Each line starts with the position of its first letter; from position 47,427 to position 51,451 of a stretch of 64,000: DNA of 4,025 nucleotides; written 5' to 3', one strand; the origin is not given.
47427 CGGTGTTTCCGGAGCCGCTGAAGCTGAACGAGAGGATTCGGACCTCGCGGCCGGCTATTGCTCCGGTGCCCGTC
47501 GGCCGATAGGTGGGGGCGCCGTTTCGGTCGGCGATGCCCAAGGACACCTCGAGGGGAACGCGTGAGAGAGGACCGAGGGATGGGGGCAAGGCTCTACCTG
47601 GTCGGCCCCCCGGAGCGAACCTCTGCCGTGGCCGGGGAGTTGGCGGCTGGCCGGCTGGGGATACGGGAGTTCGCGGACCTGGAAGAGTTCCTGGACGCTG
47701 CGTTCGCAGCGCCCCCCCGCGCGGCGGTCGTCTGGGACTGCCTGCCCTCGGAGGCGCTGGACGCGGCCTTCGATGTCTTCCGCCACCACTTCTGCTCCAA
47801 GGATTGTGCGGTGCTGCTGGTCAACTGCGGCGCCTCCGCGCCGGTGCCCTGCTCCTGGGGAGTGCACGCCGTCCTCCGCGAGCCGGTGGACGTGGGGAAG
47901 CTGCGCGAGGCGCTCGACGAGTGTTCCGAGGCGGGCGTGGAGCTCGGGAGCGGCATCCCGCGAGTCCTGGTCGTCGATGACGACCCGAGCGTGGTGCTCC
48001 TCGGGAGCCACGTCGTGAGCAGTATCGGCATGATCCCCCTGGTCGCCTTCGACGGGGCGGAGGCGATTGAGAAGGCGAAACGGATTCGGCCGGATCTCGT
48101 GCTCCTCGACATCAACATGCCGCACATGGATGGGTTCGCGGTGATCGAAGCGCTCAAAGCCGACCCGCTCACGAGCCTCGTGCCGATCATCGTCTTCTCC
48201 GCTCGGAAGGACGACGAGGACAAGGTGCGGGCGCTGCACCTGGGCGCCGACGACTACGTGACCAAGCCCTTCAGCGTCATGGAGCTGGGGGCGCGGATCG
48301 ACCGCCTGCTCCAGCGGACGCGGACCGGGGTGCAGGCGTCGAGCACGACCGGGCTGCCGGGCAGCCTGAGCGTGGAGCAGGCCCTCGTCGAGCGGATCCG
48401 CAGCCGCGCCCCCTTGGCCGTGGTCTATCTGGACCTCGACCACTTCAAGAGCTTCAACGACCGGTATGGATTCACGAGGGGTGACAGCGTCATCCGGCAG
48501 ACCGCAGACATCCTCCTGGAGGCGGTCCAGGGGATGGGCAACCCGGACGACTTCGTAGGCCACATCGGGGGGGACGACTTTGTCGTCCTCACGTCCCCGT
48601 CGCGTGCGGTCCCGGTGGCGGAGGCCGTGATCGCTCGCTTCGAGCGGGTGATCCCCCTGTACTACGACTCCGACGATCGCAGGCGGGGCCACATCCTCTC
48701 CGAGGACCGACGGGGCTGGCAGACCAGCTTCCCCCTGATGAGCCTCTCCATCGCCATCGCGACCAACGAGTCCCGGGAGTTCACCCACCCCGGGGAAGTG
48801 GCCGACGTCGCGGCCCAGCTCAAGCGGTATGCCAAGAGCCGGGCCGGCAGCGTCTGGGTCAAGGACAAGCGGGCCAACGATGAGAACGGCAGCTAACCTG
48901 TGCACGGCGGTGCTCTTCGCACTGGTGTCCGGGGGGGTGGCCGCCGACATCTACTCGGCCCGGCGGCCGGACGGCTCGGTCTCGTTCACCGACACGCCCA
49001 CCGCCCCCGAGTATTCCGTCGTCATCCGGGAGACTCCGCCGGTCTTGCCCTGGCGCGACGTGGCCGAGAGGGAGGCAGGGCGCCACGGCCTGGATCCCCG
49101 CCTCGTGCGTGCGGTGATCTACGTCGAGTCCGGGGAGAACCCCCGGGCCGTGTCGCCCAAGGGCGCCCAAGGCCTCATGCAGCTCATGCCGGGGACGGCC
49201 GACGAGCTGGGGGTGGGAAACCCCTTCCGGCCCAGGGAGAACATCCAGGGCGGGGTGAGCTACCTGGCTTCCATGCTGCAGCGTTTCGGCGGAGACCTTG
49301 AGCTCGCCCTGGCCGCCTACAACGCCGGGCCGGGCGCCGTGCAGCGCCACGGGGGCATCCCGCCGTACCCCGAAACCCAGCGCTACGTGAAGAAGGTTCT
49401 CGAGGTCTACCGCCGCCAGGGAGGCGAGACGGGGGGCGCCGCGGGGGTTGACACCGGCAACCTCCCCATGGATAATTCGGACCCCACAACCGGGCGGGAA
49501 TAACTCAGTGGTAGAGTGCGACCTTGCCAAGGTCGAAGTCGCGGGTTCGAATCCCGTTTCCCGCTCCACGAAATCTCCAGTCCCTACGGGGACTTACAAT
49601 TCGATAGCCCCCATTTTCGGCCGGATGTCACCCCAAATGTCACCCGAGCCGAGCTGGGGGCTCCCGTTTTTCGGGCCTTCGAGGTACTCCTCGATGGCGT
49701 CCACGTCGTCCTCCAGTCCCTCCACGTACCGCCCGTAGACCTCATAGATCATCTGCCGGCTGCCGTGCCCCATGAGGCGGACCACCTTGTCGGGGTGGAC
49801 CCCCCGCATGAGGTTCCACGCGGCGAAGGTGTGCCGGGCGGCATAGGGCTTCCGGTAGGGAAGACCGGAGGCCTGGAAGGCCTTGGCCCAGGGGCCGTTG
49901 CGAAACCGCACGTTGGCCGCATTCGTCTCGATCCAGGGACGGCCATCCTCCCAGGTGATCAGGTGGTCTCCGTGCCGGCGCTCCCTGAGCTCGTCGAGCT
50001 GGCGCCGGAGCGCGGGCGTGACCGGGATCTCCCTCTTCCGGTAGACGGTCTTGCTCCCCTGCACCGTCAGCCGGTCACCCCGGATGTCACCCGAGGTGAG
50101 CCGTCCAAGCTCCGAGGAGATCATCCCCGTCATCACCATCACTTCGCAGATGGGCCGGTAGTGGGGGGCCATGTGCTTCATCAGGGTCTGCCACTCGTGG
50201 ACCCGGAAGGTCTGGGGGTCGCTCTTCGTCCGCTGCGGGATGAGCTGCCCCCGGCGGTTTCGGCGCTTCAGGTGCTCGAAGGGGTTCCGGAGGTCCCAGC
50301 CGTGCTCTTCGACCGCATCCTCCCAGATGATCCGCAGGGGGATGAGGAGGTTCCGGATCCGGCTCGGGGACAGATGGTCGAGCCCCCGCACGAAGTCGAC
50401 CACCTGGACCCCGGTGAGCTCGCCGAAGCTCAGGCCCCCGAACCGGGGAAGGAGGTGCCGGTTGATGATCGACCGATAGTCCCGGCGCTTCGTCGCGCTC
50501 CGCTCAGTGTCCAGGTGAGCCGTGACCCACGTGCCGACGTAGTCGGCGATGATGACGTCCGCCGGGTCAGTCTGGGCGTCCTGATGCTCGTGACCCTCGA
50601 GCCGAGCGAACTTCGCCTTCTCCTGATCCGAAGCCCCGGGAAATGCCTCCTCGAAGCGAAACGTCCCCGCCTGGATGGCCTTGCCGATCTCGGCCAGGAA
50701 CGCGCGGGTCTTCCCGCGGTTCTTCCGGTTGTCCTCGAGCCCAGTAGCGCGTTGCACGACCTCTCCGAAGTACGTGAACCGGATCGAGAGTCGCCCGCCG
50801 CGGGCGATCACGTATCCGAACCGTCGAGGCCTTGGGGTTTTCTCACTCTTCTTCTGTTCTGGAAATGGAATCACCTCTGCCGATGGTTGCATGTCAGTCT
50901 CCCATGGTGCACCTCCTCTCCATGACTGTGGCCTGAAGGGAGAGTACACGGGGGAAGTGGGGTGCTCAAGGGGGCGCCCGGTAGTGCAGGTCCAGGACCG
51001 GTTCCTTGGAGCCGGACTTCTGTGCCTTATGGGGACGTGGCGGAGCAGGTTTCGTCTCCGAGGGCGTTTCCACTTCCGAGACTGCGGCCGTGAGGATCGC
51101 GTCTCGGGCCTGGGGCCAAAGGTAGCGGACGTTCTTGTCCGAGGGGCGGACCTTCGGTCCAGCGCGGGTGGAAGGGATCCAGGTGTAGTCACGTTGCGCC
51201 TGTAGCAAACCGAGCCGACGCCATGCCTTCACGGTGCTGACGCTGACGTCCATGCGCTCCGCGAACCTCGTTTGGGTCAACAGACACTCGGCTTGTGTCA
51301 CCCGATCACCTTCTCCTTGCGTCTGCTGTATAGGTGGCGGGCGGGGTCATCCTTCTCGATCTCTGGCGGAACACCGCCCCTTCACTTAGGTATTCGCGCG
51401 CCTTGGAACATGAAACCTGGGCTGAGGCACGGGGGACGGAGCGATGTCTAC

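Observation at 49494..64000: tRNA-Gly(GCC)-integrated conjugative element with an F-type (MPF-F) T4SS in a ~70% GC backbone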

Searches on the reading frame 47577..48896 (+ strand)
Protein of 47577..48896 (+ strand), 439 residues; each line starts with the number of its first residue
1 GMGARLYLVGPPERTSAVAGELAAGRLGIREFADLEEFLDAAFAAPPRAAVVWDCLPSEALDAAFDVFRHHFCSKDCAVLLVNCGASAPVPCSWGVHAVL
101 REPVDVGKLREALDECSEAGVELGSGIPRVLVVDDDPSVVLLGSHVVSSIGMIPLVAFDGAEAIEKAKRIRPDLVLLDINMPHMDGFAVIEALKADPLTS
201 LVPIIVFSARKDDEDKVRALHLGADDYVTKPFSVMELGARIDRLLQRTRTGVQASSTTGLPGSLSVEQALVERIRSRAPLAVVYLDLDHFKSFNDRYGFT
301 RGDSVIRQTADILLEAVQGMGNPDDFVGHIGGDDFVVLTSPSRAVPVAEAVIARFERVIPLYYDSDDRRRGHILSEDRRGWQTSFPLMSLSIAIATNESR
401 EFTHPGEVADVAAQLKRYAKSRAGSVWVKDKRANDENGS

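Call 26: find_related_loci(query=window:47577-48896:+, collection=genome_contigs, flank=10000)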
Query window:47577-48896:+ (439 aa) in genome_contigs; peptide patterns used: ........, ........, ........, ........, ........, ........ (x = any residue, [..] = any of these).
600 stretches matched a pattern (row limit reached: there are more); 591 encode a relative of the query (tblastn E <= 1e-3); the best 80 are kept; 80 distinct loci.
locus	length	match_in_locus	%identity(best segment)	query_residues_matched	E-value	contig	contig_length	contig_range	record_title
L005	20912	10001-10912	45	129-432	3e-75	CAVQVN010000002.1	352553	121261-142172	MAG: uncultured Actinomycetota bacterium isolate MFD09964.bin.1.364 genome assembly, contig: contig_20504, whole genome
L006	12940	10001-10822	41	159-432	5e-55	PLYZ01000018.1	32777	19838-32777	MAG: Candidatus Dormiibacterota bacterium isolate palsa_870 73.20120700_P3D.214_contig_87401, whole genome shotgun seque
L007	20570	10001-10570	38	113-309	5e-27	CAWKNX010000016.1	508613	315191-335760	MAG: uncultured Actinomycetota bacterium isolate MFD00991.bin.1.10 genome assembly, contig: contig_4511, whole genome sh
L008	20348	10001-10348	50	130-248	8e-27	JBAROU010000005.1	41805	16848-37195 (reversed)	MAG: Dehalococcoidia bacterium isolate MFD13504_ilm_asm_bin10 k127_243976, whole genome shotgun sequence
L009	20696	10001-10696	35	77-303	2e-26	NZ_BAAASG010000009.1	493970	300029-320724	Streptomyces longisporus strain JCM 4395 sequence09, whole genome shotgun sequence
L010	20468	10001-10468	40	121-281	7e-26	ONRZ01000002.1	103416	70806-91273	uncultured Lachnospiraceae bacterium isolate RUG584 genome assembly, contig: scaffold_485, whole genome shotgun sequence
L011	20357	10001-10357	42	129-247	3e-25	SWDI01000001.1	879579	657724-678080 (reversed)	MAG: Nitrospira sp. isolate RSF12 Nitrospira_sp_RSF12_1, whole genome shotgun sequence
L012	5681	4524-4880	47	129-249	4e-25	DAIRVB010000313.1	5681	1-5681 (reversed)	MAG TPA_asm: Streptosporangiaceae bacterium isolate CTOTU25338 NODE_8667_length_5681_cov_8.939744, whole genome shotgun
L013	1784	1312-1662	48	130-249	5e-25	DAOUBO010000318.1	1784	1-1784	MAG TPA_asm: Anaerolineae bacterium isolate H70_732 k91_209040, whole genome shotgun sequence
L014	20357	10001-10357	44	130-248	1e-24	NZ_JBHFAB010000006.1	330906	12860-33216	Streptacidiphilus sp. N8-3 contig6, whole genome shotgun sequence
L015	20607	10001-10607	38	130-273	1e-24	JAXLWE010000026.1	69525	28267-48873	MAG: Anaerolineae bacterium isolate STL-CHL15 C2.163.fa-26, whole genome shotgun sequence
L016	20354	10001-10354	46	129-248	1e-24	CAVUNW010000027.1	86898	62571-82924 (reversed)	MAG: uncultured Actinomycetes bacterium isolate MFD02579.bin.1.65 genome assembly, contig: contig_19835, whole genome sh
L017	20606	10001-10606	36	116-319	1e-24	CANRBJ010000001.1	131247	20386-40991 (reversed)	MAG: uncultured Clostridia bacterium isolate Lapin-028__bin94 genome assembly, contig: Lapin-028__NODE_72_length_131247_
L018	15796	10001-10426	42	106-249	6e-26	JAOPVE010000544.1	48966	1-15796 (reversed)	MAG: Actinomycetes bacterium isolate RYN_140 scaffold_1759297, whole genome shotgun sequence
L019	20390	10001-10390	45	129-260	3e-24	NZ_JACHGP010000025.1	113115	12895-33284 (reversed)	Mycobacterium sp. AZCC_0083 Ga0417319_25, whole genome shotgun sequence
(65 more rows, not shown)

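Call 39: find_homologous_proteins(query=window:47577-48896:+, max_evalue=1e-20)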
Query window:47577-48896:+ (439 aa): 3687 proteins with E <= 1e-20 among 8000 candidates; the best 120 are listed.
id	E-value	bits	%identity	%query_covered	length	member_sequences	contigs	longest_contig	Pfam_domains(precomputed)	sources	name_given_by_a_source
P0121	8.9e-289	976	100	100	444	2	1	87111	PF00990.27,PF00072.31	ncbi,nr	ncbi:MAG: response regulator [Deferrisomatales bacterium]|nr:response regulator [Deferrisomatales ba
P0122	2.6e-223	760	78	98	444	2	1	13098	PF00990.27,PF00072.31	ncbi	-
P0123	4.8e-210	716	75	98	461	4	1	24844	PF00990.27,PF00072.31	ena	-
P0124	3.4e-200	684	72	99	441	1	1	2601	PF00990.27,PF00072.31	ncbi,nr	ncbi:MAG: response regulator [Proteobacteria bacterium]|nr:response regulator [Pseudomonadota bacter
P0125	1.6e-181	622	66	98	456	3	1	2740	PF00990.27,PF00072.31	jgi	jgi:diguanylate cyclase (GGDEF)-like protein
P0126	1.9e-181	622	65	98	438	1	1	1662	PF00990.27,PF00072.31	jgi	jgi:CheY-like chemotaxis protein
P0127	1.3e-180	619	65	98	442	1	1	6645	PF00990.27,PF00072.31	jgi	jgi:diguanylate cyclase (GGDEF)-like protein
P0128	1.7e-180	619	66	98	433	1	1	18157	PF00990.27,PF00072.31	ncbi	ncbi:MAG: hypothetical protein Kow0092_26080 [Deferrisomatales bacterium]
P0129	3.1e-180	618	65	99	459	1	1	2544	PF00990.27,PF00072.31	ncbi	ncbi:MAG: response regulator [Deferrisomatales bacterium]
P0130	1.2e-179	616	66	98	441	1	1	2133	PF00990.27,PF00072.31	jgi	-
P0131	3.0e-177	608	67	92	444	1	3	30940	PF00990.27,PF00072.31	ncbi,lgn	-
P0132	7.9e-177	607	64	98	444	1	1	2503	PF00990.27,PF00072.31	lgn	-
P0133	4.3e-173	595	63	98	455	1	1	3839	PF00990.27,PF00072.31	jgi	jgi:diguanylate cyclase (GGDEF)-like protein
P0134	2.3e-170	586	63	99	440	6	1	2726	PF00990.27,PF00072.31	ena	-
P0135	1.8e-166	573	62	98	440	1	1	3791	PF00990.27,PF00072.31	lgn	-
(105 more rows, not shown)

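Call 41: find_encoding_contigs(protein=P0121, flank=10000, max_places=3)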
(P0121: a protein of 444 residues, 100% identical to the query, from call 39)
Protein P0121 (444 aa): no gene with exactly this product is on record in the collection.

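Call 42: find_encoding_contigs(protein=P0123, flank=10000, max_places=3)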
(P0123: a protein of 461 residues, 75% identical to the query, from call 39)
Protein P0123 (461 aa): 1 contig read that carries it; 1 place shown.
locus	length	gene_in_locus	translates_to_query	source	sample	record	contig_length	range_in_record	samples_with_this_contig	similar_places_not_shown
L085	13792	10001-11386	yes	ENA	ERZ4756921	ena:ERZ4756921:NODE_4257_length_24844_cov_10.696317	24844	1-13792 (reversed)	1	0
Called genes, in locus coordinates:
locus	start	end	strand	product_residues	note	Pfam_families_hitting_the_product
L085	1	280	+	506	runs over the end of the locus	PF03544:TonB_C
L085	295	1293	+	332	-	PF02985:HEAT (faint), PF13646:HEAT_2 (weak)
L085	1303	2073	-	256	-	PF03130:HEAT_PBS (faint), PF13646:HEAT_2, PF01602:Adaptin_N (weak), PF13513:HEAT_EZ (weak), PF02985:HEAT (weak)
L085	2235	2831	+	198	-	-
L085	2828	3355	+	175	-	PF09699:Paired_CXXCH_1 (faint)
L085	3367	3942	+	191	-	-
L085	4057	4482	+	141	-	PF01475:FUR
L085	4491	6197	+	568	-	PF28492:Beta_helix_4 (faint), PF13229:Beta_helix (weak), PF05048:NosD (weak), PF13229:Beta_helix (weak)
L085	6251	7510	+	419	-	PF01510:Amidase_2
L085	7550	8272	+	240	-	PF00702:Hydrolase, PF13419:HAD_2, PF13242:Hydrolase_like (weak)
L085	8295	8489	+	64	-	PF02810:SEC-C (weak)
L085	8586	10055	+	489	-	PF00072:Response_reg, PF08448:PAS_4 (weak), PF00512:HisKA, PF02518:HATPase_c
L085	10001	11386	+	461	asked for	PF00072:Response_reg, PF00990:GGDEF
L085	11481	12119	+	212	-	PF01464:SLT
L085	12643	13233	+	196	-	-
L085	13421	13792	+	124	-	?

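Call 44: search_protein_families(library=pfam, max_evalue=0.01, proteins=[L085:12643-13233:+, L085:13421-13792:+])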
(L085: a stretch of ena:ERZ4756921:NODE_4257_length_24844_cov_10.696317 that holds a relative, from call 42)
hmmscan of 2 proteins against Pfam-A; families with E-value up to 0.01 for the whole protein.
L085:12643-13233:+ (196 aa): 1 family
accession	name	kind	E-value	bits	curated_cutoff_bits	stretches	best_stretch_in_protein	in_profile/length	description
PF05643.16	GNA1162-like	-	0.0016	18.5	25.9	1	113-173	71-131/185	Putative lipoprotein GNA1162-like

L085:13421-13792:+ (124 aa): 0 families

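Call 47: find_encoding_contigs(protein=P0247, flank=10000, max_places=3)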
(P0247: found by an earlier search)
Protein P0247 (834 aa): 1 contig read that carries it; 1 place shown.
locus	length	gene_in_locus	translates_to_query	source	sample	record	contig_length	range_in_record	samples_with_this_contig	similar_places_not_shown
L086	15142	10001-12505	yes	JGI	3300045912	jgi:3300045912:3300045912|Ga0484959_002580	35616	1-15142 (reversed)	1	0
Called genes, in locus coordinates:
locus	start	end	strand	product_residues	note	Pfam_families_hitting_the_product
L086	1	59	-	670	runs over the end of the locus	-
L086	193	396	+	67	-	-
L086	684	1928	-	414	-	PF00589:Phage_integrase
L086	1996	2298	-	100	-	-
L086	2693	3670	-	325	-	PF03372:Exo_endo_phos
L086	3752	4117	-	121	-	-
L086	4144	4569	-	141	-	PF12844:HTH_19, PF13560:HTH_31, PF01381:HTH_3, PF13413:HTH_25 (weak)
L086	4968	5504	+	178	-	-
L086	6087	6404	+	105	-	-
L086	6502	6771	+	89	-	PF07178:TraL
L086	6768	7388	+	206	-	PF05309:TraE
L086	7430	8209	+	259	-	PF06586:TraK_N, PF23536:TraK_C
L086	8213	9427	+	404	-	PF03743:TrbI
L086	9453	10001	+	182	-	PF09676:TraV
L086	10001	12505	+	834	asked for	PF11130:TraC_F_IV, PF19044:P-loop_TraG, PF12846:AAA_10 (weak)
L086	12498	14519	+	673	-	-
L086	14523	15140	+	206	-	?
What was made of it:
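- An independent JGI assembly, L086, has the same order: int, xis, nuclease, orf121, XRE, sigma, tra (call 47).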

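Call 48: find_encoding_contigs(protein=P0243, flank=10000, max_places=3)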
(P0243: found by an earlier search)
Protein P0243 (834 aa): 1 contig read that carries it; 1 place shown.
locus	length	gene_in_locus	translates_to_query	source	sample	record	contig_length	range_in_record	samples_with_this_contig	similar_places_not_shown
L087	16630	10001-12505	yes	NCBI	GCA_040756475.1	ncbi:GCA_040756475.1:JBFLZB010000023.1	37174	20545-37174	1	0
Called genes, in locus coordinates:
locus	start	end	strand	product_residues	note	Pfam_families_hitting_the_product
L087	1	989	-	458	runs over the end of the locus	PF05140:ResB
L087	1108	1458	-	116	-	-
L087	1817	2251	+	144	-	PF00376:MerR, PF13411:MerR_1, PF09278:MerR-DNA-bind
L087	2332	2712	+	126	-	PF03203:MerC (weak)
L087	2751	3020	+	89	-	PF13192:Thioredoxin_3 (weak)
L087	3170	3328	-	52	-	-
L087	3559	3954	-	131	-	PF01381:HTH_3, PF12844:HTH_19 (weak), PF13413:HTH_25 (weak), PF13560:HTH_31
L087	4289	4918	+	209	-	-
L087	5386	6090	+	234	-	PF10411:DsbC_N, PF13098:Thioredoxin_2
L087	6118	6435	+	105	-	-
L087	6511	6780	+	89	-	PF07178:TraL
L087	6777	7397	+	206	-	PF05309:TraE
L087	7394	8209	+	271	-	PF06586:TraK_N, PF23536:TraK_C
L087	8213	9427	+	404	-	PF03743:TrbI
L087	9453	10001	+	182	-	PF09676:TraV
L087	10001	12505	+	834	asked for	PF11130:TraC_F_IV, PF19044:P-loop_TraG, PF12846:AAA_10 (weak)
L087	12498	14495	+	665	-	-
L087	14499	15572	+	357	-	PF06986:F_T4SS_TraN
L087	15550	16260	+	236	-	-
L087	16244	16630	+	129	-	PF06834:TraU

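Call 55: search_protein_families(library=pfam, max_evalue=0.1, proteins=[L087:14499-15572:+])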
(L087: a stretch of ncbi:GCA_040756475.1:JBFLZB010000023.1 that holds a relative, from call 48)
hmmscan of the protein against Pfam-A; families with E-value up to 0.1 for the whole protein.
L087:14499-15572:+ (357 aa): 1 family
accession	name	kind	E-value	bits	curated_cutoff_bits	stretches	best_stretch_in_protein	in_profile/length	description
PF06986.16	F_T4SS_TraN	-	7.8e-21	75.2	23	1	197-313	132-240/240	F-type Type IV secretion system, TraN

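Call 98: find_encoding_contigs(protein=P0241, flank=10000, max_places=3)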
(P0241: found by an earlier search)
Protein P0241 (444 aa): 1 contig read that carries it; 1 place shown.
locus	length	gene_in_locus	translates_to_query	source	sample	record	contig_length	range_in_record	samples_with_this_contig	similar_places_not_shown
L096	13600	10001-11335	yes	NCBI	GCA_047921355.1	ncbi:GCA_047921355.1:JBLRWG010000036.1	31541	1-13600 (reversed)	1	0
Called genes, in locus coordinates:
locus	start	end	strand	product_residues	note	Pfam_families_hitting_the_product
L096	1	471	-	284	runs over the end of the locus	PF16811:TAtT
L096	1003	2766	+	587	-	PF01855:POR_N, PF02775:TPP_enzyme_C, PF00037:Fer4 (faint), PF12797:Fer4_2 (faint), PF13237:Fer4_10 (weak), PF14697:Fer4_21 (faint)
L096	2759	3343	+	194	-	PF01558:POR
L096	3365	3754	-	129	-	PF00376:MerR, PF13411:MerR_1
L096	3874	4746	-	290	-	PF01634:HisG, PF08029:HisG_C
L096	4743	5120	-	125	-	PF01502:PRA-CH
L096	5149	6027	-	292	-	-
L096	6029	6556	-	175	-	PF04612:T2SSM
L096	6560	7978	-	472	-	PF12693:GspL_C (weak)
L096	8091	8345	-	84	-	-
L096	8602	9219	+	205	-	PF00702:Hydrolase, PF13419:HAD_2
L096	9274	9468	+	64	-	PF02810:SEC-C (weak)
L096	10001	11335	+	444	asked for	PF00072:Response_reg, PF00990:GGDEF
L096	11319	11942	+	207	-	PF01464:SLT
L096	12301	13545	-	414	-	PF12167:Arm-DNA-bind_2, PF00589:Phage_integrase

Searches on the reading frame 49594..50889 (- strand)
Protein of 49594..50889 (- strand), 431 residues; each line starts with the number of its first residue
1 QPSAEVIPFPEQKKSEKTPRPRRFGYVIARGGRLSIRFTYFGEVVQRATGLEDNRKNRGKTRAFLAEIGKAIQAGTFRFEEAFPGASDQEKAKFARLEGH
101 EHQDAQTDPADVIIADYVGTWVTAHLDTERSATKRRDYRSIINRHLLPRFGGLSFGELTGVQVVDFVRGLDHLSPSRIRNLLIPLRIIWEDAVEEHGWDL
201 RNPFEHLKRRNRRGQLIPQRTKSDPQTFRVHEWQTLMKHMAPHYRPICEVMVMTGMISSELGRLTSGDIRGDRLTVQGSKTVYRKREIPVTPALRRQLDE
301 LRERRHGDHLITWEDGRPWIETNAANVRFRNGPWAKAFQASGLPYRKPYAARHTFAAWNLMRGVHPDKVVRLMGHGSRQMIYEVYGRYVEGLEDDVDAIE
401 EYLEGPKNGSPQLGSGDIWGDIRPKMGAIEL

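Call 7: search_protein_families(library=pfam, max_evalue=0.01, proteins=[window:49594-50889:-])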
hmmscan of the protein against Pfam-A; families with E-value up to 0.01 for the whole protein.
window:49594-50889:- (431 aa): 2 families
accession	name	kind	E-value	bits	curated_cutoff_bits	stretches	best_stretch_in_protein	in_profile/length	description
PF12167.14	Arm-DNA-bind_2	-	4.3e-14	52.7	22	1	27-85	4-63/65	Arm DNA-binding domain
PF00589.27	Phage_integrase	-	4.6e-09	36.7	27.1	1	228-385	3-165/172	Phage integrase family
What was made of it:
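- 49594..50889 (-): Tyrosine integrase of 431 aa, with an arm-binding domain and a catalytic domain. PF12167 4e-14 and PF00589 5e-9 (call 7).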

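Call 9: search_protein_families(library=ncbifam, max_evalue=0.01, proteins=[window:49594-50889:-])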
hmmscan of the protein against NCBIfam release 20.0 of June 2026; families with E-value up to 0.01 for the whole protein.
window:49594-50889:- (431 aa): 2 families
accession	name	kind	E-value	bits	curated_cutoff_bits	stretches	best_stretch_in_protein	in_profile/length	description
NF040815.2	recomb_XerA_Arch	equivalog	4.5e-08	33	220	1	217-377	86-244/263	site-specific tyrosine recombinase/integron integrase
TIGR02224.1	recomb_XerC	equivalog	6.9e-05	22.4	335.15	1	201-377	88-267/295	tyrosine recombinase XerC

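Call 69: search_solved_structures(query=window:49594-50889:-, max_evalue=0.01)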
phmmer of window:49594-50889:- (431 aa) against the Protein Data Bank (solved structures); distinct sequences matched with E-value up to 0.01: 1.
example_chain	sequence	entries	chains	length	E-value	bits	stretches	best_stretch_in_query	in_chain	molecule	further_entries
2kkp_A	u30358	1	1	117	0.0012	20.9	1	108-208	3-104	Phage integrase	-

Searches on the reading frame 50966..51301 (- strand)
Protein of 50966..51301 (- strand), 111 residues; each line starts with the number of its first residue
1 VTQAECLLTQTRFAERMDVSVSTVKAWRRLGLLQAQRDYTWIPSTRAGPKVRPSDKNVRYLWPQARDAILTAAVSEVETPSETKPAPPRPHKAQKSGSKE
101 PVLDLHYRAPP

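Call 7: search_protein_families(library=pfam, max_evalue=0.01, proteins=[window:50966-51271:-])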
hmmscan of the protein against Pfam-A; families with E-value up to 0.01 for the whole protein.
window:50966-51271:- (101 aa): 1 family
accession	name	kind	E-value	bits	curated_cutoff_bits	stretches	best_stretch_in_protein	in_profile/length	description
PF00376.29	MerR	-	0.00053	20.2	28.2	1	3-28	5-31/38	MerR family regulatory protein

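Call 92: search_protein_families(library=padloc, max_evalue=0.01, proteins=[window:50966-51301:-])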
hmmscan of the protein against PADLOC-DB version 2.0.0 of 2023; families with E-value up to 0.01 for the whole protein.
window:50966-51301:- (111 aa): 1 family
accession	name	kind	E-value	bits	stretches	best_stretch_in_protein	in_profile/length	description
PDLC04133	mad1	-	0.0005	18.3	1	8-36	6-34/60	mads_1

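Call 93: search_protein_families(library=ncbifam, max_evalue=0.01, proteins=[window:50966-51301:-])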
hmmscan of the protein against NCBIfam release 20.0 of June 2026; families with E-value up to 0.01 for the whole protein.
window:50966-51301:- (111 aa): 0 families
